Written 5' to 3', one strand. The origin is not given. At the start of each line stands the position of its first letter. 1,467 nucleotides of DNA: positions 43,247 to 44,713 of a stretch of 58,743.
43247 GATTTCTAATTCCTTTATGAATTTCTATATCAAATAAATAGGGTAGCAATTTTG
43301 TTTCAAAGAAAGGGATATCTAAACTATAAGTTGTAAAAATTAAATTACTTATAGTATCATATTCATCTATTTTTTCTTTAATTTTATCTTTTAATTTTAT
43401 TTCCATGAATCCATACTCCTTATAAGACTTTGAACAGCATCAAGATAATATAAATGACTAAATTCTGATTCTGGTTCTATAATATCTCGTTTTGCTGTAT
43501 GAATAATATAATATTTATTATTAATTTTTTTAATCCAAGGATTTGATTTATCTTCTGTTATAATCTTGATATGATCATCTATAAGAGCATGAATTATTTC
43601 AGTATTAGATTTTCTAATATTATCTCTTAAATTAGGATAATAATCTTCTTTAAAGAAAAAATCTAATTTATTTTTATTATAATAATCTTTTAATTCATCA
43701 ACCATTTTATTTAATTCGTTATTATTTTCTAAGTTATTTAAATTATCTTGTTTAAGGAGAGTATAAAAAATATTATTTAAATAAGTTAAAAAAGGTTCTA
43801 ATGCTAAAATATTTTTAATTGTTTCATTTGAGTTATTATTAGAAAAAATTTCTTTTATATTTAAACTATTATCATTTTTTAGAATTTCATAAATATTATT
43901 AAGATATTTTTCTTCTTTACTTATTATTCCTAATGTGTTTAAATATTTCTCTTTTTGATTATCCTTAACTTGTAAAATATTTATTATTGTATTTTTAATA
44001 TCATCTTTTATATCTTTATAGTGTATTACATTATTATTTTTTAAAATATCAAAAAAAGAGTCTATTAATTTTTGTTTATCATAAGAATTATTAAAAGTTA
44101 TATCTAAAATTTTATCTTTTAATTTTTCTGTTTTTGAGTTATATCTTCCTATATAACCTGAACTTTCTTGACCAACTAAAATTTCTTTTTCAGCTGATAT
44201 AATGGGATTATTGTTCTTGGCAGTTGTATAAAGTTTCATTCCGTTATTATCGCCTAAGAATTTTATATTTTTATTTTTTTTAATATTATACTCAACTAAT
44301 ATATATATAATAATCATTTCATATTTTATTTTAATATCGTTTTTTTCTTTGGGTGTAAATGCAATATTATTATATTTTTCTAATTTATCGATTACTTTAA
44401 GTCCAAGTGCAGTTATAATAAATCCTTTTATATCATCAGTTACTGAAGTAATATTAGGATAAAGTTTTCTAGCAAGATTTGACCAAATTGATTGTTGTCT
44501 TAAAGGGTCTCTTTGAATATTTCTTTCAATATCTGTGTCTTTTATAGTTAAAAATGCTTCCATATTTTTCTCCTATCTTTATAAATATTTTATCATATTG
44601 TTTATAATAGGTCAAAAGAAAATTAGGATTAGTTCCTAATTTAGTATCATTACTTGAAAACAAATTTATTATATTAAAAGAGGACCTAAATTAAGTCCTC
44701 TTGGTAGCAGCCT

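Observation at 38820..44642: Three-gene operon (unknown protein, tandem-HKD PLD nuclease, SNF2 helicase) in a variable hotspot: candidate uncharacterised defence system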

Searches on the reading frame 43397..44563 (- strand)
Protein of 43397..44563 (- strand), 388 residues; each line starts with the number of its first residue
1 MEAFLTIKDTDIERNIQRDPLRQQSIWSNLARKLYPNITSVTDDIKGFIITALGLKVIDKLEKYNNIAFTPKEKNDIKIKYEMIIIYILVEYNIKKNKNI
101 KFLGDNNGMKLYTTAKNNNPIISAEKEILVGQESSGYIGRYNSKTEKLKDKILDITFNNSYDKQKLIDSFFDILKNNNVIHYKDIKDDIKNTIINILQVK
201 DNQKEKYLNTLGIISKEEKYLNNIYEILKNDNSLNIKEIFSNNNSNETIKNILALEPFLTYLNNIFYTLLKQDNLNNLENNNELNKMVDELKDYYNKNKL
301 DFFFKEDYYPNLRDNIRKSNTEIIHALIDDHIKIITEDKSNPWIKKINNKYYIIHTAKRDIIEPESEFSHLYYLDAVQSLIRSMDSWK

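Call 5: search_protein_families(library=pfam, proteins=[window:43397-44563:-], max_evalue=1)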
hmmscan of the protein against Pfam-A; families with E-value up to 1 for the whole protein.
window:43397-44563:- (388 aa): 1 family
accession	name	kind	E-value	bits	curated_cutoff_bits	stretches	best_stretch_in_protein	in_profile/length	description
PF18558.8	HTH_51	-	0.087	13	50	0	201-232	48-79/88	Methyltransferase, Helix-turn-helix domain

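Call 6: search_protein_families(library=padloc, proteins=[window:43397-44563:-], max_evalue=1)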
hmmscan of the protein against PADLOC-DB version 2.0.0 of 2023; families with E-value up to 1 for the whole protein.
window:43397-44563:- (388 aa): 1 family
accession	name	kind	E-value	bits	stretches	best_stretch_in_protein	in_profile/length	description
PDLC04552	PDC-M27A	-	1.1e-14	52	2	2-200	4-216/460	-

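Call 10: find_homologous_proteins(query=window:43397-44563:-)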
Query window:43397-44563:- (388 aa): 9 proteins with E <= 0.001 among 8000 candidates.
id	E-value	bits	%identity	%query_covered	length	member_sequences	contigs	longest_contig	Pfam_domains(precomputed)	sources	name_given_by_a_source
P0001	2.3e-241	818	100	100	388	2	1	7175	-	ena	-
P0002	1.6e-134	467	64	100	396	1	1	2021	-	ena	-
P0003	8.8e-57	211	41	99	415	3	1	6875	-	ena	-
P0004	2.5e-54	203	39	100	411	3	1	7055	-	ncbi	-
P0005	5.8e-48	182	38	100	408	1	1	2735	-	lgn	-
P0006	4.0e-43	166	37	100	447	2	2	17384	-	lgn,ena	-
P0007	6.1e-41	159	35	100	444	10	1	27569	-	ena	-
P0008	1.0e-40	158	35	100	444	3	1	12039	-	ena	-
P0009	4.2e-39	153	36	100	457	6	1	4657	-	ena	-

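Call 12: find_encoding_contigs(protein=P0007, flank=10000, max_places=3)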
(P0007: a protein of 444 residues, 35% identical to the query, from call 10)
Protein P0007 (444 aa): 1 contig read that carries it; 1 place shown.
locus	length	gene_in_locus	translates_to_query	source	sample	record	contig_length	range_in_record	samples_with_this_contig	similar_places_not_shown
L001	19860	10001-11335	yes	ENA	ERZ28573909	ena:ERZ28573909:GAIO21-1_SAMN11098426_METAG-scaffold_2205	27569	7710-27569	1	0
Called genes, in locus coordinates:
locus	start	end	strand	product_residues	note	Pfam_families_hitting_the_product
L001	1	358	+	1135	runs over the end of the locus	PF02811:PHP, PF07733:DNA_pol3_alpha, PF17657:DNA_pol3_finger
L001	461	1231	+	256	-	PF03796:DnaB_C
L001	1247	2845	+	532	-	PF13401:AAA_22 (faint), PF05496:RuvB_N (faint), PF00004:AAA, PF20720:nSTAND3 (weak), PF17866:AAA_lid_6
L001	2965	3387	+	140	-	PF01556:DnaJ_C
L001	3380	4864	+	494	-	PF11074:DUF2779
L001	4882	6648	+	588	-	PF03235:GmrSD_N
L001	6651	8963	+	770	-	PF03235:GmrSD_N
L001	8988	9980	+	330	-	PF13280:WYL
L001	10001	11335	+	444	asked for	-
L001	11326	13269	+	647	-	PF13091:PLDc_2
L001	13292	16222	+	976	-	PF00271:Helicase_C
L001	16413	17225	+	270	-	PF03796:DnaB_C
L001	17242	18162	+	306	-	PF03796:DnaB_C, PF06745:ATPase (faint), PF13481:AAA_25 (faint), PF03796:DnaB_C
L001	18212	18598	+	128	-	PF01661:Macro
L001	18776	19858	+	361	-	?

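Call 13: find_encoding_contigs(protein=P0004, flank=10000, max_places=3)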
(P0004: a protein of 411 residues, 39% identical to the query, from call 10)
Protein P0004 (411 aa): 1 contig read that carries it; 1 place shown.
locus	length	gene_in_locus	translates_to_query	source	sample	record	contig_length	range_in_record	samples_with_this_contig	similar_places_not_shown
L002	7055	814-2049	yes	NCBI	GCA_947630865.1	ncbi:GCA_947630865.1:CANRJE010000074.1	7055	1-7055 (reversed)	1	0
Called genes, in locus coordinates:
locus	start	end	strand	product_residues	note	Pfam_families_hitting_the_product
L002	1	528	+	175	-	?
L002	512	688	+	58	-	-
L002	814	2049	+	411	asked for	-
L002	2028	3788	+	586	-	PF13091:PLDc_2 (weak)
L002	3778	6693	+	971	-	PF04851:ResIII (weak), PF00271:Helicase_C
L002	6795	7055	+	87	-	?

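Call 14: find_encoding_contigs(protein=P0006, flank=10000, max_places=3)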
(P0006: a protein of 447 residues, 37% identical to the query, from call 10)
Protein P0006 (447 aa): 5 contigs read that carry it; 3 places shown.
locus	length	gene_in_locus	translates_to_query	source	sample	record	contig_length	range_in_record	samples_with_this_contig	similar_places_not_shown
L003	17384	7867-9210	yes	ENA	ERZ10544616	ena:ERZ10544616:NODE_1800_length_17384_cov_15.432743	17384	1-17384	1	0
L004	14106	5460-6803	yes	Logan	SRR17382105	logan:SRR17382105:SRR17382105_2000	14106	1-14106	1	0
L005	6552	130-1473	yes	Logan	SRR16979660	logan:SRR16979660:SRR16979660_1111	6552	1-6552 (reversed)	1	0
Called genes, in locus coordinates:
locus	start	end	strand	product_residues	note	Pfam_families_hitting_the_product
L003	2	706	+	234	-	?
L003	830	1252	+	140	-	PF01556:DnaJ_C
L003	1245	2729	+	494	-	PF11074:DUF2779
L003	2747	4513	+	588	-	PF03235:GmrSD_N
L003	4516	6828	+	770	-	PF03235:GmrSD_N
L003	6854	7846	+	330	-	PF13280:WYL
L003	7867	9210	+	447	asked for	-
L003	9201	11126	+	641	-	PF13091:PLDc_2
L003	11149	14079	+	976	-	PF00176:SNF2-rel_dom (faint), PF00271:Helicase_C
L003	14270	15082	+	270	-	PF03796:DnaB_C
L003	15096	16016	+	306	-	PF03796:DnaB_C, PF06745:ATPase (faint), PF13481:AAA_25 (faint), PF03796:DnaB_C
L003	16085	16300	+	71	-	PF01661:Macro (weak)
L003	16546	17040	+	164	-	-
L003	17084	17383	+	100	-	?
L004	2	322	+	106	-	?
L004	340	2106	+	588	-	PF03235:GmrSD_N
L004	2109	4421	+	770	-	PF03235:GmrSD_N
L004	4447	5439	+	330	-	PF13280:WYL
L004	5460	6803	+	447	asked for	-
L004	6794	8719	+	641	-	PF13091:PLDc_2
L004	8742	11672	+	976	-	PF00176:SNF2-rel_dom (faint), PF00271:Helicase_C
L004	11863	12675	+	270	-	PF03796:DnaB_C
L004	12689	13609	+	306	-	PF03796:DnaB_C, PF06745:ATPase (faint), PF13481:AAA_25 (faint), PF03796:DnaB_C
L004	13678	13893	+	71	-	PF01661:Macro (weak)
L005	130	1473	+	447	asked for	-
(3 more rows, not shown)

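Call 15: find_encoding_contigs(protein=P0001, flank=10000, max_places=4)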
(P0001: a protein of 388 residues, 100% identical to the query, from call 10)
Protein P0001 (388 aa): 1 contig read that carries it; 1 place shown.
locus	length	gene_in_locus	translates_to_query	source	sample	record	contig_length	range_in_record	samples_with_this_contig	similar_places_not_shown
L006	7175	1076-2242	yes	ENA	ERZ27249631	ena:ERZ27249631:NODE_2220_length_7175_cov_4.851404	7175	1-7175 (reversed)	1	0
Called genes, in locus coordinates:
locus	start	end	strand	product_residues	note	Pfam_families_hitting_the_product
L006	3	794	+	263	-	?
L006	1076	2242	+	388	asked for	-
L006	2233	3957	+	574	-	PF13091:PLDc_2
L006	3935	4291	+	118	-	PF04851:ResIII (weak), PF00176:SNF2-rel_dom (weak)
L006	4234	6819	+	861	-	PF00271:Helicase_C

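Call 16: find_encoding_contigs(protein=P0003, flank=10000, max_places=3)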
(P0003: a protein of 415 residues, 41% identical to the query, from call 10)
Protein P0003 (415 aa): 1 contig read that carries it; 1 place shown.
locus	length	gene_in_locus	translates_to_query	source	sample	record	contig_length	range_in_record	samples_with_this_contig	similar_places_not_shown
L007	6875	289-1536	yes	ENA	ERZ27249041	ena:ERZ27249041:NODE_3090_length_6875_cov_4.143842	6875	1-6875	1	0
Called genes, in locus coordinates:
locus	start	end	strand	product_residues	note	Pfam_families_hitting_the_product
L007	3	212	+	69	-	?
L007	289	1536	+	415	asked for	-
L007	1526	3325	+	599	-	PF13091:PLDc_2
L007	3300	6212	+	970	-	PF00270:DEAD (faint), PF00271:Helicase_C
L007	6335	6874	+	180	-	?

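Call 17: find_encoding_contigs(protein=P0002, flank=10000, max_places=3)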
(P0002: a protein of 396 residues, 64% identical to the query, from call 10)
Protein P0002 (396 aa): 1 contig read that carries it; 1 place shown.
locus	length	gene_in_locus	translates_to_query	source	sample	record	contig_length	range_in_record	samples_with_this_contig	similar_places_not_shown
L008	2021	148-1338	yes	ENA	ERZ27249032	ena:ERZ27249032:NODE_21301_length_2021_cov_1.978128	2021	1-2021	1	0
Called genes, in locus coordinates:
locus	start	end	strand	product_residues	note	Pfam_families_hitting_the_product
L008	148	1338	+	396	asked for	-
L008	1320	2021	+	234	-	?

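Call 30: find_related_loci(query=A2, collection=genome_contigs, flank=10000)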
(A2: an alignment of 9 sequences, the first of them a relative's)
Query A2 (388 aa) in genome_contigs; peptide patterns used: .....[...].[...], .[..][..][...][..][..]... (x = any residue, [..] = any of these).
59 stretches matched a pattern; 1 encode a relative of the query (tblastn E <= 1e-3); 1 distinct loci.
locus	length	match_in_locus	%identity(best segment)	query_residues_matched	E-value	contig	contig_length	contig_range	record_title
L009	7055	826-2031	39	1-387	2e-66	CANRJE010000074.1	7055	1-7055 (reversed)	MAG: uncultured Bacilli bacterium isolate Lapin-033__bin8 genome assembly, contig: Lapin-033__NODE_8793_length_7055_cov_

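Call 34: search_protein_representatives(alignment_id=A2)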
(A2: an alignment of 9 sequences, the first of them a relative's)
Query: 9 sequences, 413 profile positions. Proteins with E-value up to 0.001 (for the whole library): 271; up to 1e-10: 106; up to 1e-30: 17. The best 150 are listed.
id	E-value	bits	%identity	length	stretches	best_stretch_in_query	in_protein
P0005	3.0e-156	537.1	-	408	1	1-412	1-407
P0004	2.6e-153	527.4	-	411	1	1-413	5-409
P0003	1.1e-149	515.5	-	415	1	1-413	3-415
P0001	1.0e-144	499.1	-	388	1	1-411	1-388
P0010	8.3e-129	446.7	-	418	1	1-412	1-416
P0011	1.3e-95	337.4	-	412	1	1-409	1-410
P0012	9.2e-93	328.0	-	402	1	2-407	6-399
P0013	1.2e-89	317.7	-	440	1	159-411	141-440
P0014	3.2e-81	290.0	-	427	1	1-409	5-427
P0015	6.5e-77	275.8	-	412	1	1-411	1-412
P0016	5.2e-76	272.8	-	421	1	1-408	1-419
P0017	5.5e-37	144.3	-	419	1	3-407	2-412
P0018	6.2e-35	137.5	-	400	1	3-411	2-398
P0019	4.9e-33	131.3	-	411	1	3-407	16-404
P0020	6.5e-33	130.9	-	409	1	2-408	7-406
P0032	9.2e-23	97.4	-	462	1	2-408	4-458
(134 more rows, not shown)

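Call 36: search_protein_families(library=pfam, alignment_id=A3, max_evalue=0.01)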
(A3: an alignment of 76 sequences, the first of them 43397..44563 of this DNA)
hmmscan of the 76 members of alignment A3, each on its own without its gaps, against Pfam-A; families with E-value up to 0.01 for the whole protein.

A. member 1, window:43397-44563:- (388 aa): 0 families

B. families by the number of members that match (of 76 scanned): 7 families
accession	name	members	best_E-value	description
PF24601.1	TPR_DOP1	1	0.00089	DOP1 TPR domain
PF00136.26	DNA_pol_B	1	0.0024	DNA polymerase family B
PF20411.3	DUF6697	1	0.0041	Domain of unknown function (DUF6697)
PF06479.17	Ribonuc_2-5A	1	0.0048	Ribonuclease 2-5A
PF14309.11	DUF4378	1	0.0052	Domain of unknown function (DUF4378)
PF13720.11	Acetyltransf_11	1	0.0067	Udp N-acetylglucosamine O-acyltransferase; Domain 2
PF09905.14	VF530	1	0.007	DNA-binding protein VF530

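Call 37: search_protein_families(library=padloc, alignment_id=A3, max_evalue=0.001)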
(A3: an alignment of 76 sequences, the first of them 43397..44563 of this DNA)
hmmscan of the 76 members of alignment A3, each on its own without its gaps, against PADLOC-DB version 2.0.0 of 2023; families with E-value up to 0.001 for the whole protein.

A. member 1, window:43397-44563:- (388 aa): 1 family
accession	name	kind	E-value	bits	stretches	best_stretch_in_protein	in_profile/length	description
PDLC04552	PDC-M27A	-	1.1e-14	52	2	2-200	4-216/460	-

B. families by the number of members that match (of 76 scanned): 3 families
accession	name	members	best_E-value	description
PDLC04552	PDC-M27A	76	8.2e-191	-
PDLC04551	PDC-M27A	52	4.9e-150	-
PDLC02140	Csn2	1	0.00011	-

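Call 40: search_solved_structures(query=A3, max_evalue=1)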
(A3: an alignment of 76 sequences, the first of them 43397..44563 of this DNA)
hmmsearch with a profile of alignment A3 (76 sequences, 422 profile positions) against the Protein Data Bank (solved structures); distinct sequences matched with E-value up to 1: 3.
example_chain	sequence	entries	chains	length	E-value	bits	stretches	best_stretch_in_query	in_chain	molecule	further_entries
8da3_A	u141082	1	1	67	0.4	13.1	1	200-250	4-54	Immunoglobulin G-binding protein A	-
8dac_A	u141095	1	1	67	0.44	13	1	200-250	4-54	Immunoglobulin G-binding protein A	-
2l0k_A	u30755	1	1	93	0.53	12.7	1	301-370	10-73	Stage III sporulation protein D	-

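Call 47: search_dna_similar(query=window:43397-44563:-, collection=plasmids, mode=protein, max_evalue=0.01, max_rows=25)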
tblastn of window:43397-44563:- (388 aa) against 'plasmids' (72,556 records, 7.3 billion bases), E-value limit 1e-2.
No match.

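Call 48: predict_structure(alignment_id=A3)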
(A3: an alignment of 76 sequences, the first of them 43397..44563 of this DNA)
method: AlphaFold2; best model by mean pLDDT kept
length: 388 residues; sequences in the alignment: 76
mean_pLDDT: 93.9   pTM: 0.90
mean pLDDT of the five models: 93.9, 93.0, 92.8, 92.5, 92.3
residues with pLDDT >= 90: 346; 70-90: 24; 50-70: 17; < 50: 1
segments of 3 or more residues with pLDDT < 50: none
pLDDT, mean of each block of 10 residues (from residue 1): 61 66 96 97 97 98 96 96 98 96 97 97 95 96 98 94 95 92 97 96 97 97 97 92 96 97 97 93 97 97 91 97 98 95 96 92 92 97 86
secondary structure, 60 per line:
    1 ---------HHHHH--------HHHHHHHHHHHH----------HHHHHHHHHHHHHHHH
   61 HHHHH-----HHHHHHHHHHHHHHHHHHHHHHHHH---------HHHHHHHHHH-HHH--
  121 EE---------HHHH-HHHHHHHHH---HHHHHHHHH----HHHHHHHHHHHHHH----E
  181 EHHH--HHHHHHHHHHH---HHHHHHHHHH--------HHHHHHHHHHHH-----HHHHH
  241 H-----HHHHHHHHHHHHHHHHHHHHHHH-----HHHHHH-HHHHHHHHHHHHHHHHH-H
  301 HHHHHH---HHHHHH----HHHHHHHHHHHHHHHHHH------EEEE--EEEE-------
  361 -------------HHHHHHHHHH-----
elements in order: H10-14 H23-34 H45-65 H71-95 H105-114 H132-135 H137-145 H149-157 H162-175 H187-197 H201-210 H219-230 H236-241 H247-269 H275-280 H282-298 H300-306 H310-315 H320-337 E344-347 E350-353 H374-383

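Call 50: fold_search(model_id=the predicted structure, library=pdb)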
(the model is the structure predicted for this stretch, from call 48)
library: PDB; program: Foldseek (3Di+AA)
matches with E <= 10: 120; with E <= 0.001: 0
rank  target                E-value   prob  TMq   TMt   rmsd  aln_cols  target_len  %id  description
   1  5llu                  2.5e-01  0.08  0.11  0.11  25.7       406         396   10  Structure of the thermostabilized EAAT1 cryst-II mutant in complex with L-ASP (released 2017-04-19)
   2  4kk2_A                7.3e-01  0.06  0.11  0.12  21.1       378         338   12  Crystal structure of a chimeric FPP/GFPP synthase (TARGET EFI-502313c) from Artemisia spiciformiS (1-72:GI751454468,73 (released 2013-06-19)
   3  9mun                  7.6e-01  0.05  0.12  0.11  21.4       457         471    9  Structure of Human SLC33A1 in complex with oxidized glutathione (released 2026-02-25)
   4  4kk2_B                8.7e-01  0.06  0.11  0.12  23.1       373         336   11  Crystal structure of a chimeric FPP/GFPP synthase (TARGET EFI-502313c) from Artemisia spiciformiS (1-72:GI751454468,73 (released 2013-06-19)
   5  7bux_A                1.2e+00  0.04  0.10  0.11  20.8       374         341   12  Eucommia ulmoides FPS1 (released 2021-02-17)
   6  7awm                  1.4e+00  0.04  0.12  0.12  27.4       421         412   12  Structure of the thermostabilized EAAT1 cryst mutant in complex with L-ASP, three sodium ions and the allosteric inhibit (released 2021-10-13)
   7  4dwb                  1.5e+00  0.03  0.11  0.11  24.6       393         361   10  Crystal structure of Trypanosoma cruzi farnesyl diphosphate synthase in complex with [2-(n-pentylamino)ethane-1,1-diyl]b (released 2013-01-16)
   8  3ph7_C                1.6e+00  0.04  0.13  0.14  24.1       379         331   10  Crystal structure of Plasmodium vivax putative polyprenyl pyrophosphate synthase in complex with geranylgeranyl diphos (released 2010-11-17)
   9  4yk6_A                1.7e+00  0.08  0.15  0.17  17.8       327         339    9  Crystal structure of APC-ARM in complexed with Amer1-A4 (released 2016-03-09)
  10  5lm4                  1.7e+00  0.03  0.12  0.12  26.4       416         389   10  Structure of the thermostalilized EAAT1 cryst-II mutant in complex with L-ASP and the allosteric inhibitor UCPH101 (released 2017-04-19)
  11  5llm                  1.7e+00  0.02  0.11  0.11  26.6       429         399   11  Structure of the thermostabilized EAAT1 cryst mutant in complex with L-ASP and the allosteric inhibitor UCPH101 (released 2017-04-19)
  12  7vr7                  1.7e+00  0.02  0.10  0.10  26.4       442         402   10  Inward-facing structure of human EAAT2 in the WAY213613-bound state (released 2022-08-10)
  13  4lx1_A                1.9e+00  0.03  0.12  0.12  25.4       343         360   10  Crystal structure of Myo5a globular tail domain (released 2013-11-20)
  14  2nwl_B                2.2e+00  0.03  0.11  0.11  24.7       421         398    8  Crystal structure of GltPh in complex with L-Asp (released 2007-02-27)
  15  4ryp_B                2.2e+00  0.02  0.11  0.12  23.0       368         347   11  Crystal Structure of T. Brucei Farnesyl Diphosphate Synthase (released 2015-04-15)
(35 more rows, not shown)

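Call 52: find_encoding_contigs(protein=P0032, flank=8000, max_places=3)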
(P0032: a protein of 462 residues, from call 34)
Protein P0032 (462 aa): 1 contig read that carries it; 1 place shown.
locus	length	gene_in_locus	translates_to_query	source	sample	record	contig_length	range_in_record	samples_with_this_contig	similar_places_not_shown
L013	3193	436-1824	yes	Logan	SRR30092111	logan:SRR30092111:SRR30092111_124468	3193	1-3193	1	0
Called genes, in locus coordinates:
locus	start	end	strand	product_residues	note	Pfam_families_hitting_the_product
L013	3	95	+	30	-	?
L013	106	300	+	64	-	-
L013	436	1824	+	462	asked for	-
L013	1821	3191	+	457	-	?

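Call 55: search_protein_families(library=padloc, proteins=[L002:814-2049:+, L002:2028-3788:+, L002:3778-6693:+, L001:10001-11335:+, L001:11326-13269:+, L001:13292-16222:+], max_evalue=0.00001)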
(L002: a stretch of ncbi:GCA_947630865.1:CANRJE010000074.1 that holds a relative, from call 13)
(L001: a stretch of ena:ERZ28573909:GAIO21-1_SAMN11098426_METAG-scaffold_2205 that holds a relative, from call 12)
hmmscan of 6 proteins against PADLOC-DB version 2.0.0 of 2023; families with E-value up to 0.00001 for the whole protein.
L002:814-2049:+ (411 aa): 1 family
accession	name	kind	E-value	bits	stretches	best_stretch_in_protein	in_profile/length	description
PDLC04552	PDC-M27A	-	3.5e-20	70.2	2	176-404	212-456/460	-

L002:2028-3788:+ (586 aa): 3 families
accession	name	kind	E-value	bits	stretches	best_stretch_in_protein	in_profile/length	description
PDLC03829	ZacB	-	1.2e-12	45.5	1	89-338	97-394/586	-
PDLC02589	DrmC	-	5.8e-06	23.6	0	247-283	204-239/264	DrmC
PDLC02607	DrmC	-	9.6e-06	23.1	0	242-284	198-240/265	DrmC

L002:3778-6693:+ (971 aa): 17 families
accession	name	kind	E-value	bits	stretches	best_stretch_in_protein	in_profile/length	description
PDLC04556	PDC-M27C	-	1.2e-66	223.7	2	19-521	32-509/892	-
PDLC04554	PDC-M27C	-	1e-55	187.6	2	815-924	743-851/1217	-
PDLC04555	PDC-M27C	-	2.4e-32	110.4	2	834-922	499-586/656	-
PDLC02621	DrmD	-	2.9e-21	73.4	1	843-885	581-623/1040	DrmD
PDLC02632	DrmD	-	4.6e-18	63.1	1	843-887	582-626/662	DrmD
PDLC02572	DrmA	-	1.3e-17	61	1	843-886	579-622/1043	DrmA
PDLC03830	ZacC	-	3.3e-16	57.1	1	835-886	849-900/1019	-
PDLC02624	DrmD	-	1.1e-12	45.3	1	842-885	422-465/652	DrmD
PDLC02633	DrmD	-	1.1e-12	44.8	1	842-885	585-628/839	DrmD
PDLC02853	DpdE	-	4.9e-12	42.6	1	843-888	556-601/985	DpdE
PDLC02843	DpdE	-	5.5e-12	42.4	1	826-889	607-667/1091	DpdE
PDLC02504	BrxHI|BrxHII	-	3.5e-11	39.8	1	793-886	492-582/971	BrxHII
PDLC02634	DrmD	-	2.8e-09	33.4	1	827-889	526-587/900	DrmD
PDLC02625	DrmD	-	7.4e-09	32.7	1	842-892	326-376/792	DrmD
PDLC02622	DrmD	-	2.8e-08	31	0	192-279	252-332/422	DrmD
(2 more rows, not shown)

L001:10001-11335:+ (444 aa): 1 family
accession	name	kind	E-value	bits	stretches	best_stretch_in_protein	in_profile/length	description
PDLC04552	PDC-M27A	-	9.3e-23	78.7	1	2-439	4-454/460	-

L001:11326-13269:+ (647 aa): 10 families
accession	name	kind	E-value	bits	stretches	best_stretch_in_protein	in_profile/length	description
PDLC03829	ZacB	-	8.3e-15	52.6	1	104-324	101-345/586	-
PDLC04553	PDC-M27B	-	3.8e-13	46.9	1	101-536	97-552/635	-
PDLC02614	DrmC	-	2.7e-11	41.5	1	225-322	53-147/153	DrmC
PDLC02587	DrmC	-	5.2e-10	36.8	1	271-333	202-259/267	DrmC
PDLC02588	DrmC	-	6.4e-09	33.8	1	268-314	187-232/256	DrmC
PDLC02609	DrmC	-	7.8e-09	33.9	0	261-331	169-238/241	DrmC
PDLC02585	DrmC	-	2.2e-08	32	1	267-314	187-233/253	DrmC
PDLC02606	DrmC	-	2e-07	28.9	0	265-313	114-161/182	DrmC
PDLC02607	DrmC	-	9.5e-07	26.4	0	264-320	193-248/265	DrmC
PDLC02589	DrmC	-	5.6e-06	23.7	0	272-330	202-254/264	DrmC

L001:13292-16222:+ (976 aa): 19 families
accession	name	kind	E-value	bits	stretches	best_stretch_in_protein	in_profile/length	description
PDLC04556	PDC-M27C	-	3.3e-70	235.5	2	25-561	33-544/892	-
PDLC04554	PDC-M27C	-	4.7e-56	188.7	2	24-593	32-582/1217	-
PDLC04555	PDC-M27C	-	6.6e-25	85.9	1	837-924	499-586/656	-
PDLC02621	DrmD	-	4.4e-19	66.2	1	846-892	581-627/1040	DrmD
PDLC02572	DrmA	-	7.9e-16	55.2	1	846-908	579-642/1043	DrmA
PDLC02632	DrmD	-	2.5e-14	50.7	1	846-925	582-659/662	DrmD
PDLC03830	ZacC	-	3.9e-13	46.9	1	836-889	847-900/1019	-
PDLC02633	DrmD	-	5e-13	45.9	1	846-888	586-628/839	DrmD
PDLC02623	DrmD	-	1.2e-11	41.2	1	845-926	581-652/1040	DrmD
PDLC02500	BrxHI|BrxHII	-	1.1e-10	38.7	1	845-941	531-613/933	BrxHI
PDLC02625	DrmD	-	1.2e-10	38.6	1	845-901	326-382/792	DrmD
PDLC02843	DpdE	-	1.8e-10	37.4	0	846-890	622-665/1091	DpdE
PDLC02504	BrxHI|BrxHII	-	2.7e-10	36.9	1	845-891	538-584/971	BrxHII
PDLC02840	DpdE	-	5.7e-09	32.8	0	846-890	612-655/1091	DpdE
PDLC02634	DrmD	-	8.7e-09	31.7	1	845-894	540-589/900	DrmD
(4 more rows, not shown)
